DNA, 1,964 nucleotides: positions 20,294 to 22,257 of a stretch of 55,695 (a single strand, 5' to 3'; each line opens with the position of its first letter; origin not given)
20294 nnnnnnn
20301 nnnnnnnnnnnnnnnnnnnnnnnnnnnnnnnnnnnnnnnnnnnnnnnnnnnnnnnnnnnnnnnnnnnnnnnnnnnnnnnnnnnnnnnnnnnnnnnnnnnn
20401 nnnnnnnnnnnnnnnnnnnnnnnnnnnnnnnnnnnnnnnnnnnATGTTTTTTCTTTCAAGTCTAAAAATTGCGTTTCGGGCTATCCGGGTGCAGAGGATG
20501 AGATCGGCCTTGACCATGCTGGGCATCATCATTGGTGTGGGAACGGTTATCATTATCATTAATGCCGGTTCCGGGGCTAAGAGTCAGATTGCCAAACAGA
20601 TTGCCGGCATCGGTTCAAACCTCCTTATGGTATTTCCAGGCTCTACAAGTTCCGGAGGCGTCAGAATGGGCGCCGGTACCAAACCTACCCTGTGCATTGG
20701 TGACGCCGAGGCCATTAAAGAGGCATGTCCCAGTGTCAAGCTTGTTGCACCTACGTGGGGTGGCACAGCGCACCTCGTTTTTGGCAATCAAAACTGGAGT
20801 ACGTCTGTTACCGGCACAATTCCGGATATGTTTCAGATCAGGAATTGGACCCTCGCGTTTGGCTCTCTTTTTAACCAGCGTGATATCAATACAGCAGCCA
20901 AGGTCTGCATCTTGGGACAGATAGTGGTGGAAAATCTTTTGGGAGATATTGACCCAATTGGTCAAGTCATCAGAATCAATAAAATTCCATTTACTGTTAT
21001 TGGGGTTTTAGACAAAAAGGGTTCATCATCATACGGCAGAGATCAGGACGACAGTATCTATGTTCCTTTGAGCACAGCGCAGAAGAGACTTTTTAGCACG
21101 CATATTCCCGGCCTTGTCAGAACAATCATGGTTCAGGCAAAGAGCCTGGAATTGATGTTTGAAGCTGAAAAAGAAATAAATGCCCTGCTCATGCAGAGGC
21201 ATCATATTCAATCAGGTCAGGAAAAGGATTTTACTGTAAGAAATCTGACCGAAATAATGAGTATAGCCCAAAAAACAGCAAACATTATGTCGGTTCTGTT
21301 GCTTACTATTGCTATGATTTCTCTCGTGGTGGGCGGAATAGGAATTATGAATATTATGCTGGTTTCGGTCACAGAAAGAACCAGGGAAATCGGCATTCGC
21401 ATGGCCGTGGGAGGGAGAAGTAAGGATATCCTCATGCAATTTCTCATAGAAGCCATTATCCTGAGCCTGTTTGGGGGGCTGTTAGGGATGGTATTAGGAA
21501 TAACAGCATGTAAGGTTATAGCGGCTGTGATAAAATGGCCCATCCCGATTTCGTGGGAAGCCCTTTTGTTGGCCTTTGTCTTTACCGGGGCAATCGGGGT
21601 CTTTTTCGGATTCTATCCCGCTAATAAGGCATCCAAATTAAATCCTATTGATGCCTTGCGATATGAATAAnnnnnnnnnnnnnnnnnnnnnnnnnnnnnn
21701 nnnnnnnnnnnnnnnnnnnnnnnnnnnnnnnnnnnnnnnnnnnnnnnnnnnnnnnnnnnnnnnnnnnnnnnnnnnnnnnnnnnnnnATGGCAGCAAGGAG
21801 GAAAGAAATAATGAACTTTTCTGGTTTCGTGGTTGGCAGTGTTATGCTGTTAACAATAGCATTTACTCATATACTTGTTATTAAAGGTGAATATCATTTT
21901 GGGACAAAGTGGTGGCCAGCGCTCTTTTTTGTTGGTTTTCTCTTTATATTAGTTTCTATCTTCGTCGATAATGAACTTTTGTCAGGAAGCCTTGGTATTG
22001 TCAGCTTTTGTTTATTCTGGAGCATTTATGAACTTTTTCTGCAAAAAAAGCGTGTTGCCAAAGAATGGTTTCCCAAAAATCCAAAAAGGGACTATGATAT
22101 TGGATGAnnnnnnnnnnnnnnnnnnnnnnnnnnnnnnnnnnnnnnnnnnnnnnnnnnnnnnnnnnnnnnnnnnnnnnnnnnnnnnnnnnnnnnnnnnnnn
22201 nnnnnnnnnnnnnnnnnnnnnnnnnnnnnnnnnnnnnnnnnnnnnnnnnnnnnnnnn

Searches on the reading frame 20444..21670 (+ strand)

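Call 10: search_protein_families(library=pfam, proteins=[window:20444-21670:+])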
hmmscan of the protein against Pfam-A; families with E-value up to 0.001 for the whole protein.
window:20444-21670:+ (408 aa): 2 families
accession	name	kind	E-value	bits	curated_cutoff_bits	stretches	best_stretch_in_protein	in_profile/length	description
PF12704.14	MacB_PCD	-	9.8e-52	176.7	27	1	21-247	1-206/207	MacB-like periplasmic core domain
PF02687.27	FtsX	-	6.5e-19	68.6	25.5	1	289-401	3-120/120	FtsX-like permease C-terminal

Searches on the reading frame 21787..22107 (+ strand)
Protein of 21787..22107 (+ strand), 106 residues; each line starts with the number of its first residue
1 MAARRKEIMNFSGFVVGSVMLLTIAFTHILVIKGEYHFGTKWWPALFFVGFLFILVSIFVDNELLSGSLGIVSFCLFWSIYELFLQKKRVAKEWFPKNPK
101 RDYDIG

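Call 10: search_protein_families(library=pfam, proteins=[window:21787-22107:+])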
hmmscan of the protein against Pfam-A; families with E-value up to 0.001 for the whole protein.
window:21787-22107:+ (106 aa): 1 family
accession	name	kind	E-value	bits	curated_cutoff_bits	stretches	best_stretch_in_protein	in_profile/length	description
PF14898.11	DUF4491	-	4.2e-32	110.8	27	1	10-101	1-92/92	Domain of unknown function (DUF4491)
